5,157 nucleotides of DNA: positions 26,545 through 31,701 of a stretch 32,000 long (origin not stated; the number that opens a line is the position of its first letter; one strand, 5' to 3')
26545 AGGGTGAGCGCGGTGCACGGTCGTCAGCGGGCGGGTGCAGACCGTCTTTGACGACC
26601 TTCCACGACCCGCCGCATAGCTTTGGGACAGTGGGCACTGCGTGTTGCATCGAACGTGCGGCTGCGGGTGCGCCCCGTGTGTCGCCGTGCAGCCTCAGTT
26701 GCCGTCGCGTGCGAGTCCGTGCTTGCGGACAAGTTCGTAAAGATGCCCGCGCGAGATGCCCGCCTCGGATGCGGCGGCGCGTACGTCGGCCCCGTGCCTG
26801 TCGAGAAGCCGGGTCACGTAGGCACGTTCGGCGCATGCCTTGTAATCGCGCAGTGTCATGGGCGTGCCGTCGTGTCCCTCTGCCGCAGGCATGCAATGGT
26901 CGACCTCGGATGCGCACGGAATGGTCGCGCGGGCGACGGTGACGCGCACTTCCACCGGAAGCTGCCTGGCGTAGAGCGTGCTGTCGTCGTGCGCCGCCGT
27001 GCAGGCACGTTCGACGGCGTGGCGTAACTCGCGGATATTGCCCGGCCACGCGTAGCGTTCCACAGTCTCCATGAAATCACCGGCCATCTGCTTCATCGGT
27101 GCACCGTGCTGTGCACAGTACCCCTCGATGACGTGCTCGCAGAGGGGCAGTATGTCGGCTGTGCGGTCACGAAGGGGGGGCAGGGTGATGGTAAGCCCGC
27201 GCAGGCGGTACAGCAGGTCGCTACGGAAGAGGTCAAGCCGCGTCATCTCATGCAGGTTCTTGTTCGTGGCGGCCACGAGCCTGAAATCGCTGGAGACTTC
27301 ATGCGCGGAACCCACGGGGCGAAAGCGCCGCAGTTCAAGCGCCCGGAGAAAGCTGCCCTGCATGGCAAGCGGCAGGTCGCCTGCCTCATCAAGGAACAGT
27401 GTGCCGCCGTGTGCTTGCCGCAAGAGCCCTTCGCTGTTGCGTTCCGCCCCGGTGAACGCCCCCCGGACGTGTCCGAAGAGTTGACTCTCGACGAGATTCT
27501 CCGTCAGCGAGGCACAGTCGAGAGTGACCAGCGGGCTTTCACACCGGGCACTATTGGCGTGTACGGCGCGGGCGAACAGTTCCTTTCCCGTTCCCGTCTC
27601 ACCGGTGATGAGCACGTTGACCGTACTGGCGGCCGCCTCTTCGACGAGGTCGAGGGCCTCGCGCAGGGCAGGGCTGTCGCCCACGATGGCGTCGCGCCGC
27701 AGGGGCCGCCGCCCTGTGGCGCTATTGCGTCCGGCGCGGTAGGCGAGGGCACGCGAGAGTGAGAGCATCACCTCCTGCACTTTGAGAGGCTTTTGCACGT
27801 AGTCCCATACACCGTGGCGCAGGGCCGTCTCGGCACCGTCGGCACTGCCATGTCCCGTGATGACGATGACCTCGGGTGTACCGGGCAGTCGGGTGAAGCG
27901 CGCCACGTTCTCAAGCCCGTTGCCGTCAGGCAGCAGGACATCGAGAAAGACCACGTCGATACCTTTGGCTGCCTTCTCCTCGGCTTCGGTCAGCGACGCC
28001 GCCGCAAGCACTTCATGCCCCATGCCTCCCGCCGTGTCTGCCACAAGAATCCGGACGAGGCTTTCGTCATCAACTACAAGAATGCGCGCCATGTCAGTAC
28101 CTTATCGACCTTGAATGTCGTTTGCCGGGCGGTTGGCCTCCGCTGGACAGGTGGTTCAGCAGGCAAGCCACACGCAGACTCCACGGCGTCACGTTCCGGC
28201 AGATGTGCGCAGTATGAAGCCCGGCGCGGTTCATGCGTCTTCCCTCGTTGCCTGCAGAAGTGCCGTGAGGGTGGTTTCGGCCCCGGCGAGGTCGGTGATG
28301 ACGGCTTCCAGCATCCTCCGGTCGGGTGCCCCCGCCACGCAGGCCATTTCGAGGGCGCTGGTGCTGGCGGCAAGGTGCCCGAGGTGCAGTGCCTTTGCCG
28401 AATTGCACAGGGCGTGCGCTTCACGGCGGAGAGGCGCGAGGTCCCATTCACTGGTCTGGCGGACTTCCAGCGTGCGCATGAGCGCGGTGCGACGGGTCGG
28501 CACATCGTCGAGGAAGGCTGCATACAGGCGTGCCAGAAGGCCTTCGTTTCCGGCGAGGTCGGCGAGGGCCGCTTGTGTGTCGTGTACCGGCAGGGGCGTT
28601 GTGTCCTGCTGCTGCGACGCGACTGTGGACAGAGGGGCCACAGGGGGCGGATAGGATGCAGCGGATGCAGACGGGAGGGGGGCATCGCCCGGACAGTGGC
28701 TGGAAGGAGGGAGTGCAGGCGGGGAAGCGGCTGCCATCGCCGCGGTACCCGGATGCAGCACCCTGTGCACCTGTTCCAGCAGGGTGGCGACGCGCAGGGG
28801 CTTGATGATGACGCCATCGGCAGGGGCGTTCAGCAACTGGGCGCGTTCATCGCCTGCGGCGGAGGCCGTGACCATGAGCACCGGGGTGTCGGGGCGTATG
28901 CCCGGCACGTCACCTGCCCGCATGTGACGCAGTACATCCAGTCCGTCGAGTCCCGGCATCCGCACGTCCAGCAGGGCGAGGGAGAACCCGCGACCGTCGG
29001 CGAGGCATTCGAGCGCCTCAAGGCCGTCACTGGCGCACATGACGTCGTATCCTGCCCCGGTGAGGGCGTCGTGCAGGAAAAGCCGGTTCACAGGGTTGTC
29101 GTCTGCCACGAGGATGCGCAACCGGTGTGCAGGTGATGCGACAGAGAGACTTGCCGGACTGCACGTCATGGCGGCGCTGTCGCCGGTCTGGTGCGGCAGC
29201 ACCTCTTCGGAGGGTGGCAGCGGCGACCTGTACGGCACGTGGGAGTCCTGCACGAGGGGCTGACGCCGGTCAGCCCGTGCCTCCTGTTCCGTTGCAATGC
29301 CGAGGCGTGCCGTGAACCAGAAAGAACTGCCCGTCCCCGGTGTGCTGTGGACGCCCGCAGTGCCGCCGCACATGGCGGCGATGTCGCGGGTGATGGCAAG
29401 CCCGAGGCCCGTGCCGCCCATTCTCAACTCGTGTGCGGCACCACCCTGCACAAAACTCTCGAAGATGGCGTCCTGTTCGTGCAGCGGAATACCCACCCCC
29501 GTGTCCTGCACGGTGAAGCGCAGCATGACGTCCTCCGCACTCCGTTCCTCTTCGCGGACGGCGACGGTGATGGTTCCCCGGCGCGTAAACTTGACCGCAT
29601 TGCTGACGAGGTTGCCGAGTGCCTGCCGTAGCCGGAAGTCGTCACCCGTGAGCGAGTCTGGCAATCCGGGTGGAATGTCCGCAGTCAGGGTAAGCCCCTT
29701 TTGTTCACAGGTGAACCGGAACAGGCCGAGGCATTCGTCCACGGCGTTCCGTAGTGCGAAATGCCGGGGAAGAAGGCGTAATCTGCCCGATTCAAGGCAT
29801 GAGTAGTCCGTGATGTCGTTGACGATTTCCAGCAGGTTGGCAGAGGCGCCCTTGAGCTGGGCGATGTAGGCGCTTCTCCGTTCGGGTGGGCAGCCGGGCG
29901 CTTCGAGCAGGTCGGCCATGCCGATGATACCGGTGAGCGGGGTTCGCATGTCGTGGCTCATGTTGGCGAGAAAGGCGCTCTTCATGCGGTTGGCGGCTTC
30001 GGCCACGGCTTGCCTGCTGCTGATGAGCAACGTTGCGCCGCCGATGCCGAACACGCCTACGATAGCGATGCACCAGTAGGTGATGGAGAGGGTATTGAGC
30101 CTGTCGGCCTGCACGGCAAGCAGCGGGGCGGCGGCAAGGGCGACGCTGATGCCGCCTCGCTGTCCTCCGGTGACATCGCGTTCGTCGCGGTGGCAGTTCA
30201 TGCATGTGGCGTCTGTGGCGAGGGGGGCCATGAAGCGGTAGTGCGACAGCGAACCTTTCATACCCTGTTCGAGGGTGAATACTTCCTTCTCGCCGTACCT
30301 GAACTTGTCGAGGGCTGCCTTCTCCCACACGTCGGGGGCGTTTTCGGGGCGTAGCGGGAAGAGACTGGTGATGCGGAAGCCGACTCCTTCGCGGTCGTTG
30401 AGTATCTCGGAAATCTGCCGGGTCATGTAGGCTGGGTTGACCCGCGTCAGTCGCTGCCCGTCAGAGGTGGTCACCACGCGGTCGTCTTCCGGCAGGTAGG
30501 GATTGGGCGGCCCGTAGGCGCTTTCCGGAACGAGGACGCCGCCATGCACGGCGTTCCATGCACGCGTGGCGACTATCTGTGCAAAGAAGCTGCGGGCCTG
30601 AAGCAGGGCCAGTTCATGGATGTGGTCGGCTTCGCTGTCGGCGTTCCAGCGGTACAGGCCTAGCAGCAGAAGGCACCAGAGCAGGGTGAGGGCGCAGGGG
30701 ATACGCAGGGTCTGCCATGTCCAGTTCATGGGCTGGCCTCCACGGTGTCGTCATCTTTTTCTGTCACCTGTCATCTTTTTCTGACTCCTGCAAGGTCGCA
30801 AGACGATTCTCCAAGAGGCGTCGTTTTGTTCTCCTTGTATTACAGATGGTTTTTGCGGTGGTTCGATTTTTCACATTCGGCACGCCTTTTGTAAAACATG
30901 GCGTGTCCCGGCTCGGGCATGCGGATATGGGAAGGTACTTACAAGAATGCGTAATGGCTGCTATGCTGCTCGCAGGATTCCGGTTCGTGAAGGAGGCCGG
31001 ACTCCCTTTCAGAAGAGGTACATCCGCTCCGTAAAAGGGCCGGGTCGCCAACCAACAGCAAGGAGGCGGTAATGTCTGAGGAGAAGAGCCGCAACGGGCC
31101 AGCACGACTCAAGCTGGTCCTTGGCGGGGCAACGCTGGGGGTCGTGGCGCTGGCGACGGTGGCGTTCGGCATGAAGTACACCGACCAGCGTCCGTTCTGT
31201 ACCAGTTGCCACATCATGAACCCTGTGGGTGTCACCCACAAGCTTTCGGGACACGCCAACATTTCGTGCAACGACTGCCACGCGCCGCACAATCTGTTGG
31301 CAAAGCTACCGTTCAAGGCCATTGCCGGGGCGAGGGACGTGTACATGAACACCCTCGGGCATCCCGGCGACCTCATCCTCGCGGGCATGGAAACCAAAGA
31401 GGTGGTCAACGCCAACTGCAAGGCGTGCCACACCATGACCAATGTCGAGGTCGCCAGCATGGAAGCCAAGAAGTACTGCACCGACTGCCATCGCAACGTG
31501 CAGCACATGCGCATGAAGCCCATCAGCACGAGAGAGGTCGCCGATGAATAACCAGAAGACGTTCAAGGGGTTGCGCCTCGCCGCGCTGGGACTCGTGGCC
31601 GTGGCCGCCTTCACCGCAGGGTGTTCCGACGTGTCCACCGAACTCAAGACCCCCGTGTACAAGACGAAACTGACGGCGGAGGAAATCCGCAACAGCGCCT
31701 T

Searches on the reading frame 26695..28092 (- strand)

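Call 7: search_protein_families(library=pfam, proteins=[window:26695-28092:-], max_evalue=0.01)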
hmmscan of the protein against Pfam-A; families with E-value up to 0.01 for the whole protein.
window:26695-28092:- (465 aa): 7 families
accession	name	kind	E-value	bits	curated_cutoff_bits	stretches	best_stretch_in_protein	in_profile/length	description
PF00158.32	Sigma54_activat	-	1.3e-60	204.3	20.2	1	136-302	1-167/168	Sigma-54 interaction domain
PF00072.30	Response_reg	-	1.4e-19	70.8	30.2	1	4-109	1-107/111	Response regulator receiver domain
PF25601.1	AAA_lid_14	-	2.8e-18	65.9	27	1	308-384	1-76/87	AAA+ ATPase lid domain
PF14532.12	Sigma54_activ_2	-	8e-17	62.2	25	1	137-307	1-138/138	Sigma-54 interaction domain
PF07728.20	AAA_5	-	2.6e-08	34.4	22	1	159-280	1-125/139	AAA domain (dynein-related subfamily)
PF01078.27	Mg_chelatase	-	1.3e-05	25.2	20.3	1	147-278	12-158/207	Magnesium chelatase, subunit ChlI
PF00004.35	AAA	-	0.0001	23.2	21.2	1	160-278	1-110/131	ATPase family associated with various cellular activities (AAA)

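Call 44: search_protein_families(library=ncbifam, proteins=[window:26695-28092:-], max_evalue=0.01)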
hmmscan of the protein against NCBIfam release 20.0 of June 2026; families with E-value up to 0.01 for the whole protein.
window:26695-28092:- (465 aa): 99 families (the best 25 are shown)
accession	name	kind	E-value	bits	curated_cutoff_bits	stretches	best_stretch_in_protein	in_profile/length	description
NF008469.0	PRK11361.1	equivalog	1.6e-94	317.2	714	1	2-453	5-449/461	acetoacetate metabolism transcriptional regulator AtoC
TIGR01818.1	ntrC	equivalog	9.8e-92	308.1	558.6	1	4-397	1-396/463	nitrogen regulation protein NR(I)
TIGR02915.1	PEP_resp_reg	equivalog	2.9e-87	293.4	502.6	1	5-460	2-444/445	PEP-CTERM-box response regulator transcription factor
NF038308.1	RNA_repair_RtcR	equivalog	3.1e-87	293.6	650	1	103-450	150-503/530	RNA repair transcriptional activator RtcR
NF003451.0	PRK05022.1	equivalog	4.3e-86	289.7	476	1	106-460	162-510/512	nitric oxide reductase transcriptional regulator NorR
NF007689.0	PRK10365.1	equivalog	4.1e-83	279.6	760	1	3-385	7-389/441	sigma-54-dependent response regulator transcription factor ZraR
NF051870.1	NAssimRespRegNtrX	equivalog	4.1e-82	276.5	600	1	2-458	2-450/452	nitrogen assimilation response regulator NtrX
NF011695.0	PRK15115.1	equivalog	1.3e-81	274.6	763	1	2-461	7-439/445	two-component system response regulator GlrR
TIGR01817.1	nifA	equivalog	5.7e-78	263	528.85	1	122-371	184-432/534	nif-specific transcriptional activator NifA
NF041946.1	LuxO_transreg_Vib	equivalog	8.8e-77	258.8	800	1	42-453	38-455/463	quorum-sensing sigma-54 dependent transcriptional regulator LuxO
NF049963.1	RespRegFlgRCampy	domain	1.2e-75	255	750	1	28-381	28-380/429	fla regulon two-component system response regulator FlgR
NF041552.1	TF_PrdR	equivalog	5.8e-74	249.4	795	1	134-384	267-516/577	sigma-54 dependent transcriptional regulator PrdR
NF008176.1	PRK10923.1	equivalog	3.4e-73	246.8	620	1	3-386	5-389/469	nitrogen regulation protein NR(I)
TIGR02974.1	phageshock_pspF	equivalog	8.7e-72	242.1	443.55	1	136-458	1-336/336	phage shock protein operon transcriptional activator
TIGR02329.1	propionate_PrpR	equivalog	9.2e-71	239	499.2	1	112-453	191-522/526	propionate catabolism operon regulatory protein PrpR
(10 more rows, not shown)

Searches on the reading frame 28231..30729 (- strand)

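Call 7: search_protein_families(library=pfam, proteins=[window:28231-30729:-], max_evalue=0.01)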
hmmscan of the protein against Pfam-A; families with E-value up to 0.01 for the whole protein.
window:28231-30729:- (832 aa): 5 families
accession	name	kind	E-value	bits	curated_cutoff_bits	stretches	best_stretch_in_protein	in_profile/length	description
PF02518.31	HATPase_c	-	3e-25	89.3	26.4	1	362-476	1-109/111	Histidine kinase-, DNA gyrase B-, and HSP90-like ATPase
PF00072.30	Response_reg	-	2.4e-21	76.4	30.2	1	539-654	1-110/111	Response regulator receiver domain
PF11845.13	Tll0287-like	-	1.7e-17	64.7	24.1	1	39-185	6-113/144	Tll0287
PF00512.31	HisKA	-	1.6e-16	60.5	26.9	1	249-315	1-66/66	His Kinase A (phospho-acceptor) domain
PF01627.28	Hpt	-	0.00013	22.6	24.6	1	735-827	2-80/84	Hpt domain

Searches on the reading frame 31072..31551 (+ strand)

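Call 54: search_protein_families(library=pfam, proteins=[window:31072-31551:+], max_evalue=0.0001)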
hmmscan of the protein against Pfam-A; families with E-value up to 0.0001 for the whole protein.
window:31072-31551:+ (159 aa): 2 families
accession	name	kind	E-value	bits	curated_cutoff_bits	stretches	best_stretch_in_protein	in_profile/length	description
PF03264.19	Cytochrom_NNT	-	9.4e-18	65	24.1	1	13-96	9-97/174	NapC/NirT cytochrome c family, N-terminal region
PF14522.11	Cytochrome_C7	-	1.2e-06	28.7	24.8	1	112-147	12-55/67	Cytochrome c7 and related cytochrome c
